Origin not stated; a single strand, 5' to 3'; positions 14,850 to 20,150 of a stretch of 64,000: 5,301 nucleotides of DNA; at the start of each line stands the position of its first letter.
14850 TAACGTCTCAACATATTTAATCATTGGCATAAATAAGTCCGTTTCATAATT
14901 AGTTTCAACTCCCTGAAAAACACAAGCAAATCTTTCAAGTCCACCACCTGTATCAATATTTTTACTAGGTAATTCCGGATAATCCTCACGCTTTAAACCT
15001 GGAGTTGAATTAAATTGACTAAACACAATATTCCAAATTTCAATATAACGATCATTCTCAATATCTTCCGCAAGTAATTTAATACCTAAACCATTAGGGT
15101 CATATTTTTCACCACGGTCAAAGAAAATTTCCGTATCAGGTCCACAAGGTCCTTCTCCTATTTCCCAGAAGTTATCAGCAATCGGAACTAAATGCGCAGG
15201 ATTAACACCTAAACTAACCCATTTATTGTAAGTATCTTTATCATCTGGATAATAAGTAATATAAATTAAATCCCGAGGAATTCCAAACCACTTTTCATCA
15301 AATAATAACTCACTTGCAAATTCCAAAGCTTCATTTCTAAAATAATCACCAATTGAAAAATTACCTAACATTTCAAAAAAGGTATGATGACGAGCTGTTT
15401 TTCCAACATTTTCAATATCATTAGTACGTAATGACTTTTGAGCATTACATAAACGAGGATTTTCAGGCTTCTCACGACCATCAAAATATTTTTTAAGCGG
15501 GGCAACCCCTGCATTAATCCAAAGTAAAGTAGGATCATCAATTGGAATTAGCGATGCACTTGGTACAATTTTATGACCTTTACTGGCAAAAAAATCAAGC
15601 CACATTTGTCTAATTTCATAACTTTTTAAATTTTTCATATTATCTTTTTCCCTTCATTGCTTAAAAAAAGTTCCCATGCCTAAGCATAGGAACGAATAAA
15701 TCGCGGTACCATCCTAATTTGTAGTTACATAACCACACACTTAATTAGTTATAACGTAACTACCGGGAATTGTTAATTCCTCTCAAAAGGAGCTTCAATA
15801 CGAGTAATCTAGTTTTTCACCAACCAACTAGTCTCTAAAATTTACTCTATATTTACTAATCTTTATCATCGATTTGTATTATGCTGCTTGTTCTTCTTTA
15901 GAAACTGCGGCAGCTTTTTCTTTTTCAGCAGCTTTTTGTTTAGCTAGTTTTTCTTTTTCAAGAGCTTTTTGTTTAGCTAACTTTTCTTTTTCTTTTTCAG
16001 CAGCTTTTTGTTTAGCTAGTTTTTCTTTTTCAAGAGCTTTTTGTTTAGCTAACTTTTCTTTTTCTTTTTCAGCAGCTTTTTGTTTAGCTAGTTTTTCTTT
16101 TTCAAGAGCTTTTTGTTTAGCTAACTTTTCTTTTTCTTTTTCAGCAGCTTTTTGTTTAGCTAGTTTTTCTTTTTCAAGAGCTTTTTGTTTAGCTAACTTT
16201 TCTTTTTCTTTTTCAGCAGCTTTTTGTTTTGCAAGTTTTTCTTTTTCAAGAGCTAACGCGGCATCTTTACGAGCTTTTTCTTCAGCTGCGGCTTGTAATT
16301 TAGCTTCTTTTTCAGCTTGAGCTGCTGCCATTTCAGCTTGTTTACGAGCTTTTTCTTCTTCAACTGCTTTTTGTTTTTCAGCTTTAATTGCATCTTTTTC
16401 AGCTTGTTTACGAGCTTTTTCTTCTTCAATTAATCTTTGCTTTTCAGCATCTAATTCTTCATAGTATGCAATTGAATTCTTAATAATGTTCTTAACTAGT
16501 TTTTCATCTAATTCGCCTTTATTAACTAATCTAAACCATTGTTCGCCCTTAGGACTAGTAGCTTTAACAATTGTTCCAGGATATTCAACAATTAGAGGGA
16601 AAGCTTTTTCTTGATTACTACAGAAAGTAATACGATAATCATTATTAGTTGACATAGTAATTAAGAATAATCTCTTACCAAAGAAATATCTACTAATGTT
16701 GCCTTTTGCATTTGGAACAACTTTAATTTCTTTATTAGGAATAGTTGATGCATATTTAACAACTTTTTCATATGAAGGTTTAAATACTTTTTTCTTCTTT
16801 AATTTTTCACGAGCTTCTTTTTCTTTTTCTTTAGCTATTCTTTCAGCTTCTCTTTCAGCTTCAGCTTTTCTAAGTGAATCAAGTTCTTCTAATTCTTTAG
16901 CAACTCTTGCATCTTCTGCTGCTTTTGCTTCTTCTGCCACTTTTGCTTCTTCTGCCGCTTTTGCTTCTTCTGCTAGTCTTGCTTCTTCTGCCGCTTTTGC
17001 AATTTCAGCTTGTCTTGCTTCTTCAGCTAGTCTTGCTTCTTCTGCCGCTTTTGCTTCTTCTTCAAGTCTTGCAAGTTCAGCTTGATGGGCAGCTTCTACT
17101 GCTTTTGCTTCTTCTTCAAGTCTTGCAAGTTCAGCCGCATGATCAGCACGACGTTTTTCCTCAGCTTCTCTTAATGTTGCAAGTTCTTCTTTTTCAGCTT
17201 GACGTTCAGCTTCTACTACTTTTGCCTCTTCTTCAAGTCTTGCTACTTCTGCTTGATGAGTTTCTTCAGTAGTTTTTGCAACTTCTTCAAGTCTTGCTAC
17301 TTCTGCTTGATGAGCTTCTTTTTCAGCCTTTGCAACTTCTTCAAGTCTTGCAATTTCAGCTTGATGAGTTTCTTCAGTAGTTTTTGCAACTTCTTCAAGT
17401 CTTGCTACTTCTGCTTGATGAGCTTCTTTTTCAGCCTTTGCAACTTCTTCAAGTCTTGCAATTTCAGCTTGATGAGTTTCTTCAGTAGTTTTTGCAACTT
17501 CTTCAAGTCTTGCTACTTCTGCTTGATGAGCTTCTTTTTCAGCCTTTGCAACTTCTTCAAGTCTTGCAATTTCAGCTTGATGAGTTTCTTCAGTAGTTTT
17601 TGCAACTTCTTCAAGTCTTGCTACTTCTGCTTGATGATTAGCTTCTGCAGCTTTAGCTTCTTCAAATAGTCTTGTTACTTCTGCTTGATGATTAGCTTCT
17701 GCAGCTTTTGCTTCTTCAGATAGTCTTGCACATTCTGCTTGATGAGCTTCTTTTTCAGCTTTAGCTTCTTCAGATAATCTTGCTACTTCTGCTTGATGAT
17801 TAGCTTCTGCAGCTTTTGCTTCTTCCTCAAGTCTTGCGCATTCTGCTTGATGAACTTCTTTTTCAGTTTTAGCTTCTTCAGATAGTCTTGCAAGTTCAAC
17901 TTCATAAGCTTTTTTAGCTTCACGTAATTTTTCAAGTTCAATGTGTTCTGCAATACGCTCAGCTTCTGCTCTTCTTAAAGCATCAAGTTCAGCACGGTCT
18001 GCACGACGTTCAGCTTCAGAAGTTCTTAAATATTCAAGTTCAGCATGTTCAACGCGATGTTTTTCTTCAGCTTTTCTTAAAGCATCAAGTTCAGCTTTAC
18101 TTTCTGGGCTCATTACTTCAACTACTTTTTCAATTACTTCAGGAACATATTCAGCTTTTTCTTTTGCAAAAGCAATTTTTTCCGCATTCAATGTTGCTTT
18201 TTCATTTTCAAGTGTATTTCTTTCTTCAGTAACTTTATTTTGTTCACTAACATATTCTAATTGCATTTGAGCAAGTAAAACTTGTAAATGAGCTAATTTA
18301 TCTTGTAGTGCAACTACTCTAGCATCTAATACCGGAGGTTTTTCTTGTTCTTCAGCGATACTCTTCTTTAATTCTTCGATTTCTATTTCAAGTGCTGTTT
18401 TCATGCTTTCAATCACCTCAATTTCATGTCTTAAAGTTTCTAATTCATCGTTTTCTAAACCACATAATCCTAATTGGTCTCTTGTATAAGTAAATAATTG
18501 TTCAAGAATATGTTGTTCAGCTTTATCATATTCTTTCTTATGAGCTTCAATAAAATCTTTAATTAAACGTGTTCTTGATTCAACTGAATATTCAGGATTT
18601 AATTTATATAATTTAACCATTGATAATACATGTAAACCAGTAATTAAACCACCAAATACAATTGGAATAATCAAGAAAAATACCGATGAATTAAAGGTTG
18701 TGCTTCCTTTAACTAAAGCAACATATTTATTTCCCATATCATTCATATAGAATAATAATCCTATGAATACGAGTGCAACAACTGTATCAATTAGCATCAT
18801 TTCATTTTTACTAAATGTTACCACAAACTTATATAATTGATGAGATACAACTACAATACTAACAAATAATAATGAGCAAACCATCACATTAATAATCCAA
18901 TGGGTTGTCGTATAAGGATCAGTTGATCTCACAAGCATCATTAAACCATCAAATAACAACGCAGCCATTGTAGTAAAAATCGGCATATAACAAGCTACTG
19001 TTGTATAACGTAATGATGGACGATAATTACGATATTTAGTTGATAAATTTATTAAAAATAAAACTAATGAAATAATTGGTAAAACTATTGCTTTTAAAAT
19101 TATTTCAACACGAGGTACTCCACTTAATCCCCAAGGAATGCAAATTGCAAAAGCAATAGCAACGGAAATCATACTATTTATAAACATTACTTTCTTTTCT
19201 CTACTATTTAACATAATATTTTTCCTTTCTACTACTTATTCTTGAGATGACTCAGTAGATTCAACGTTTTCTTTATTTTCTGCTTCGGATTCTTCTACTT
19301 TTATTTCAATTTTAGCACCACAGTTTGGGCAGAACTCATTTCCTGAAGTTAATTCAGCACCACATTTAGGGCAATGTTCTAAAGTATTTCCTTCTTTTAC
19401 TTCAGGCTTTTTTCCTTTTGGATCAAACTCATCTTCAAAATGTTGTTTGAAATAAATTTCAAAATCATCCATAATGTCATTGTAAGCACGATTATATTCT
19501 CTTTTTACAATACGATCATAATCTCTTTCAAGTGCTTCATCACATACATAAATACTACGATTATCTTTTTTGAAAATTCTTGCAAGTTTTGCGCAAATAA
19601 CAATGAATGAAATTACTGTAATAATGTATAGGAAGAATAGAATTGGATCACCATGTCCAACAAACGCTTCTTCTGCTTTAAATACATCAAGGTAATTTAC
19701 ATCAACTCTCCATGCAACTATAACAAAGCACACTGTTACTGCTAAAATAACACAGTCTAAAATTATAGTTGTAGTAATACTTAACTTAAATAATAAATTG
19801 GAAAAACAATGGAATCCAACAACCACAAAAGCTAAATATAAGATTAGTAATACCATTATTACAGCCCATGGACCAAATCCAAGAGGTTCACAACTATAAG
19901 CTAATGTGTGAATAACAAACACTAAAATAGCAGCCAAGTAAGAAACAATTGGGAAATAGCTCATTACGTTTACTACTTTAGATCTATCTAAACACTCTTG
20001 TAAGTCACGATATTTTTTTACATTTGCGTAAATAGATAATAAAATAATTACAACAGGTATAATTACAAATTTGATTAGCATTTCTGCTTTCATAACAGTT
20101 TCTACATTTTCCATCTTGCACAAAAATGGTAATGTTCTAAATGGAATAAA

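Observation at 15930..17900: Near-perfect long tandem DNA repeats inside a coding gene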

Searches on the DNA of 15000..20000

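Call 37: search_rna_families(source=window, start=15000, end=20000, threshold=gathering)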
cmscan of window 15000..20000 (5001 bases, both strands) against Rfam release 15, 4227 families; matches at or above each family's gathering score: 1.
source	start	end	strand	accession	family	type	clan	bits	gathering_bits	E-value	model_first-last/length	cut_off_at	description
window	15685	15878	-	RF00230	T-box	Cis-reg; leader;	-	114.1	93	1.4e-25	1-219/219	no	T-box leader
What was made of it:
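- alaS has its own T-box control (call 37).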

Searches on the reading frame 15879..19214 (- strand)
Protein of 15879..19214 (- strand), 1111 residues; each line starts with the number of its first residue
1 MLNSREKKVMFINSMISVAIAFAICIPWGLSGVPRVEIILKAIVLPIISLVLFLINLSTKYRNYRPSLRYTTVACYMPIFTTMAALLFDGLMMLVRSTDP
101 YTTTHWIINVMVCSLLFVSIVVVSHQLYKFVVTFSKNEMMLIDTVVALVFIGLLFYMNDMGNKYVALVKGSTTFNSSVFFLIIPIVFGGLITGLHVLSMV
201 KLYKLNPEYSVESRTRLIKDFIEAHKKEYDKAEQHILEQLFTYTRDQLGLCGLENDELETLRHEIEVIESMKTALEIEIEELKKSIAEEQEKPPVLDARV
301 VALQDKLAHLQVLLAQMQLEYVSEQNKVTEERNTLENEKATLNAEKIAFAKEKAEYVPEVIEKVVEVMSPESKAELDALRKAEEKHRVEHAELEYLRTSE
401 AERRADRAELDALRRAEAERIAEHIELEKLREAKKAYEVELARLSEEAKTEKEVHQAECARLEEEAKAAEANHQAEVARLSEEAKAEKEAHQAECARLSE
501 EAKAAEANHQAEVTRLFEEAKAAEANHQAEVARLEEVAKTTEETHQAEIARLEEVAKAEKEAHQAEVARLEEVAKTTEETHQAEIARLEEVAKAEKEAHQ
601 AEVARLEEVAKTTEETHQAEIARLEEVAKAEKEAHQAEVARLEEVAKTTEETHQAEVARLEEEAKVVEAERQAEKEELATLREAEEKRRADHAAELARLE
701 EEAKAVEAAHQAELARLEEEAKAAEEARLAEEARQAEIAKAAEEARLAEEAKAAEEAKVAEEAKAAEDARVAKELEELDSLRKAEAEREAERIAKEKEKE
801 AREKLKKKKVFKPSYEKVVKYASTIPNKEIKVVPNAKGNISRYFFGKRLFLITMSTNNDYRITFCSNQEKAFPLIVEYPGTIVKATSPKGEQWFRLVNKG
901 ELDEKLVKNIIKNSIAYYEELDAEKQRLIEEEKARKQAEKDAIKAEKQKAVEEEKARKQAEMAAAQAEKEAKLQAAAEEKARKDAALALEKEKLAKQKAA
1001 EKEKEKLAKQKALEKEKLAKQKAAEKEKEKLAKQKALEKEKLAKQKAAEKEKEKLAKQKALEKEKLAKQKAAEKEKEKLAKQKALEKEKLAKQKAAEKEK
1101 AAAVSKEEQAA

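Call 5: search_protein_families(library=pfam, proteins=[window:15879-19214:-], max_evalue=0.01)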
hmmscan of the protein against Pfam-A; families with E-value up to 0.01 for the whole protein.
window:15879-19214:- (1111 aa): 0 families

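Call 8: list_cluster_members(proteins=[window:15882-19214:-, window:12939-15638:-])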
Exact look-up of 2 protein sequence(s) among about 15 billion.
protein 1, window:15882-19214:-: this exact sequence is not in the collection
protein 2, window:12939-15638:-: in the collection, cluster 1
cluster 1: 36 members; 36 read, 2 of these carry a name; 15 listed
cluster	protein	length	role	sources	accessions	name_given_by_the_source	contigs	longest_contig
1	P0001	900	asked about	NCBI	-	-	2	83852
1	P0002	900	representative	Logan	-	-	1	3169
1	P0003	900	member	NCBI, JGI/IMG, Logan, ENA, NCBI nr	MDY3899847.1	MAG: alanine--tRNA ligase [Bacilli bacterium] | alanine--tRNA ligase [Bacilli bacterium]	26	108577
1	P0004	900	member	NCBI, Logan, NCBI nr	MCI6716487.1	MAG: alanine--tRNA ligase [Mollicutes bacterium] | alanine--tRNA ligase [Mollicutes bacterium]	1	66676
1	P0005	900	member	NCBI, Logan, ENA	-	-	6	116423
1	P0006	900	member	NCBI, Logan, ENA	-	-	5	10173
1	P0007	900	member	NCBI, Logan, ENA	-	-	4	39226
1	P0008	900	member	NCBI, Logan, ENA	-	-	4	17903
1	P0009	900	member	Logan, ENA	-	-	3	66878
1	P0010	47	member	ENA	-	-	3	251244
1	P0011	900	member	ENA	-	-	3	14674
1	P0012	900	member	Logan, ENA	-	-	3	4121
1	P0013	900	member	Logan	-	-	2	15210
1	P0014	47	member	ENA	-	-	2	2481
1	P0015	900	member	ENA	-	-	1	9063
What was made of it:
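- The exact 1111-aa protein is absent from a collection of 15 billion proteins (call 8).
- Tried and rejected: Exact look-up of the 1111-aa protein: not in the collection (call 8).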

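Call 12: search_protein_families(library=pfam, proteins=[window:15879-19214:-], max_evalue=10)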
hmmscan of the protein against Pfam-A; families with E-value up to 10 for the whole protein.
window:15879-19214:- (1111 aa): 2 families
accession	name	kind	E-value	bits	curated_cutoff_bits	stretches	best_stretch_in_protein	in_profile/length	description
PF09990.14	DUF2231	-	0.15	12.5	26.4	1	43-166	13-131/139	Predicted membrane protein (DUF2231)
PF13698.11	DUF4156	-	0.51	11.2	28.9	1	317-353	35-71/90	Domain of unknown function (DUF4156)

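Call 13: search_protein_families(library=ncbifam, proteins=[window:15879-19214:-], max_evalue=10)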
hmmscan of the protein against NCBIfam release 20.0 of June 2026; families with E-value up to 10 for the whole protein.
window:15879-19214:- (1111 aa): 2 families
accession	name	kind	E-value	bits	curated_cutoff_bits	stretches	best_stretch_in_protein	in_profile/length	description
NF040676.1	wall_bind_EntB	exception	7.4e-07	28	780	2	511-671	222-384/490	cell wall-binding protein EntB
NF009312.0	PRK12672.1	subfamily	0.57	10.3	122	1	89-162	18-91/122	putative monovalent cation/H+ antiporter subunit G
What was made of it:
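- On TolA: No TolA model appears in the Pfam or NCBIfam output (calls 5, 12, 13).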

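Call 19: find_encoding_contigs(protein=P0003, flank=10000, max_places=10)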
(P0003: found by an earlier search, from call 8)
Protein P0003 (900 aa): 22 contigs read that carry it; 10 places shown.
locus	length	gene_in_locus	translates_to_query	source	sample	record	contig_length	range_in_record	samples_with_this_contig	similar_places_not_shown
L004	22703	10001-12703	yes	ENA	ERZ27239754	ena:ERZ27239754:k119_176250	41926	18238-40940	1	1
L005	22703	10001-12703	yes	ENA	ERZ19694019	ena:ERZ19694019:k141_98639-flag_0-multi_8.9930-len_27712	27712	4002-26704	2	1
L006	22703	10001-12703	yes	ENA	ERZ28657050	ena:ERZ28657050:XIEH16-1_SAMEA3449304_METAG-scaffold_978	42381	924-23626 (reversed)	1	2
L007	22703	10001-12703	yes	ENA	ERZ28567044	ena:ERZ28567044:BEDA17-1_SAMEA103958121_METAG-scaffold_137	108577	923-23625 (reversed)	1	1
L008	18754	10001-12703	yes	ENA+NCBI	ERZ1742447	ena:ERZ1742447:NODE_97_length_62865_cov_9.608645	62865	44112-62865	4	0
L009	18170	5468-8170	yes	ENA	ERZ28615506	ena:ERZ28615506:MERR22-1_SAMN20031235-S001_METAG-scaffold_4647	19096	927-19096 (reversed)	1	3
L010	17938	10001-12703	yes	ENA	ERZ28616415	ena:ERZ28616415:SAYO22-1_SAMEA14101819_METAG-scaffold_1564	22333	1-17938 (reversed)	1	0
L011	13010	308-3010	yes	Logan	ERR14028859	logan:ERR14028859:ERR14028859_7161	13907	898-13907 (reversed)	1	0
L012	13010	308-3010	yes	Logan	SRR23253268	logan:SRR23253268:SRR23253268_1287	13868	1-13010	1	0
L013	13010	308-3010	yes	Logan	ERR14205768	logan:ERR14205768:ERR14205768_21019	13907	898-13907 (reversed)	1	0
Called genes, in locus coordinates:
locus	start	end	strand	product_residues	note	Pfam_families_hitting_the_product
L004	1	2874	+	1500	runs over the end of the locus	PF14480:DNA_pol3_a_NI, PF02811:PHP, PF00929:RNase_T, PF13482:RNase_H_2 (weak), PF07733:DNA_pol3_alpha, PF17657:DNA_pol3_finger, PF14579:HHH_6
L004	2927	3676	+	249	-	PF12811:BaxI_1, PF01027:Bax1-I (weak)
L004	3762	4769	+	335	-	PF00044:Gp_dh_N, PF02800:Gp_dh_C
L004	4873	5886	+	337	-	PF01594:AI-2E_transport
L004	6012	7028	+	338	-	PF13240:Zn_Ribbon_1 (weak)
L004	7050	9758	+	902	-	-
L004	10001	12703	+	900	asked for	PF01411:tRNA-synt_2c, PF07973:tRNA_SAD, PF02272:DHHA1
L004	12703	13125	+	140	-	PF03652:RuvX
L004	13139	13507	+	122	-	PF06949:DUF1292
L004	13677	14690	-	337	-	PF01656:CbiA, PF10609:ParA, PF13614:AAA_31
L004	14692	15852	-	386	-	PF05636:HIGH_NTase1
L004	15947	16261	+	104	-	-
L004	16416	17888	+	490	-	PF00196:GerE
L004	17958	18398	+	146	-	-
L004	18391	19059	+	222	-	-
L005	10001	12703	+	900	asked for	PF01411:tRNA-synt_2c, PF07973:tRNA_SAD, PF02272:DHHA1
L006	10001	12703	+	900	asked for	PF01411:tRNA-synt_2c, PF07973:tRNA_SAD, PF02272:DHHA1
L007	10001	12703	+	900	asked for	PF01411:tRNA-synt_2c, PF07973:tRNA_SAD, PF02272:DHHA1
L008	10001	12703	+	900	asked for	PF01411:tRNA-synt_2c, PF07973:tRNA_SAD, PF02272:DHHA1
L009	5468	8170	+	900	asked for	PF01411:tRNA-synt_2c, PF07973:tRNA_SAD, PF02272:DHHA1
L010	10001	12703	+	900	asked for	PF01411:tRNA-synt_2c, PF07973:tRNA_SAD, PF02272:DHHA1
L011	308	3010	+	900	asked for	PF01411:tRNA-synt_2c, PF07973:tRNA_SAD, PF02272:DHHA1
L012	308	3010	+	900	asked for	PF01411:tRNA-synt_2c, PF07973:tRNA_SAD, PF02272:DHHA1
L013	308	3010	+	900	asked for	PF01411:tRNA-synt_2c, PF07973:tRNA_SAD, PF02272:DHHA1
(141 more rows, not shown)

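Call 30: find_encoding_contigs(protein=P0005, flank=5000, max_places=10)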
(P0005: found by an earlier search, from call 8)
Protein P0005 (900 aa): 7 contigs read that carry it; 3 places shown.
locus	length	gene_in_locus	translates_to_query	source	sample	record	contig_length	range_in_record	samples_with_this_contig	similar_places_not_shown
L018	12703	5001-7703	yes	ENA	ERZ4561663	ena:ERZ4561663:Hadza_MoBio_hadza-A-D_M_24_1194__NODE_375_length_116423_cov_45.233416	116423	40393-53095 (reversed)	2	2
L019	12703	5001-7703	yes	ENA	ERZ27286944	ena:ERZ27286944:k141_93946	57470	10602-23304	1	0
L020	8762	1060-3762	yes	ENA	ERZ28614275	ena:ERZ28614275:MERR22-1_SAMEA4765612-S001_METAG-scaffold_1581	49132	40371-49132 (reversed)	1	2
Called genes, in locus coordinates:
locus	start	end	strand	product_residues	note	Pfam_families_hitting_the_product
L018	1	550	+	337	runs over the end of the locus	PF01594:AI-2E_transport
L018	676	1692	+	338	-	PF13240:Zn_Ribbon_1 (weak)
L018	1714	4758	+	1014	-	-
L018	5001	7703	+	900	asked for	PF01411:tRNA-synt_2c, PF07973:tRNA_SAD, PF02272:DHHA1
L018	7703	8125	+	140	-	PF03652:RuvX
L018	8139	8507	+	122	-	PF06949:DUF1292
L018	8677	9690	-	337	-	PF01656:CbiA, PF10609:ParA, PF13614:AAA_31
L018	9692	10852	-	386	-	PF05636:HIGH_NTase1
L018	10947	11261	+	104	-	-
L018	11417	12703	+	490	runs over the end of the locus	PF00196:GerE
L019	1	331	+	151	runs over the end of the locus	PF01594:AI-2E_transport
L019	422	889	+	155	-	PF01594:AI-2E_transport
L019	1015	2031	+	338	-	PF13240:Zn_Ribbon_1 (weak)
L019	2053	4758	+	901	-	-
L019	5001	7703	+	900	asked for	PF01411:tRNA-synt_2c, PF07973:tRNA_SAD, PF02272:DHHA1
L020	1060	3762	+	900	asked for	PF01411:tRNA-synt_2c, PF07973:tRNA_SAD, PF02272:DHHA1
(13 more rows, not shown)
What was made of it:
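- The same contig alleles recur in 2-4 samples (calls 19, 30).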

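Call 31: find_encoding_contigs(protein=P0009, flank=5000, max_places=10)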
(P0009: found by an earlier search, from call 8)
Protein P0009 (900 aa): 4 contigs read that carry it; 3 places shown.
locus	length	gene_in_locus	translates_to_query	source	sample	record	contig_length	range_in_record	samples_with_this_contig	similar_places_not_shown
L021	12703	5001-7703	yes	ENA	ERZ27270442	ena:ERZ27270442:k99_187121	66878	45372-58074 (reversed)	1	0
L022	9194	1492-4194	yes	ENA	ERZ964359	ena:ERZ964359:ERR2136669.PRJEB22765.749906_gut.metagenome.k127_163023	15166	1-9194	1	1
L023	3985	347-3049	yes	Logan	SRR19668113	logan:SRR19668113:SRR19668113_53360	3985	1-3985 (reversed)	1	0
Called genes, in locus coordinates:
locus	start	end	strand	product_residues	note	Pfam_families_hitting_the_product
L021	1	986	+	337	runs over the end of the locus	PF01594:AI-2E_transport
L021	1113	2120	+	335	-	PF13240:Zn_Ribbon_1 (weak)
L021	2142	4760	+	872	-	-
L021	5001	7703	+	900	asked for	PF01411:tRNA-synt_2c, PF07973:tRNA_SAD, PF02272:DHHA1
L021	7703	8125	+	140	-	PF03652:RuvX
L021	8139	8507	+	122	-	PF06949:DUF1292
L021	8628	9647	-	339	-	PF01656:CbiA, PF10609:ParA, PF13614:AAA_31 (weak)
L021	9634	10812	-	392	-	PF05636:HIGH_NTase1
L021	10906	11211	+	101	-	-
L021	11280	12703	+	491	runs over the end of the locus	PF00196:GerE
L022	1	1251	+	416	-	?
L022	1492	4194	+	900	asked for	PF01411:tRNA-synt_2c, PF07973:tRNA_SAD, PF02272:DHHA1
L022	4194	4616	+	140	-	PF03652:RuvX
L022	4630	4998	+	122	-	PF06949:DUF1292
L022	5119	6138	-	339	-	PF01656:CbiA, PF10609:ParA, PF13614:AAA_31 (weak)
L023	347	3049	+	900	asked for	PF01411:tRNA-synt_2c, PF07973:tRNA_SAD, PF02272:DHHA1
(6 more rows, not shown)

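Call 87: search_protein_families(library=padloc, proteins=[window:15879-19214:-], max_evalue=0.01)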
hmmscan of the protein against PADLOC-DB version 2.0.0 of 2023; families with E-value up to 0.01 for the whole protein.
window:15879-19214:- (1111 aa): 0 families
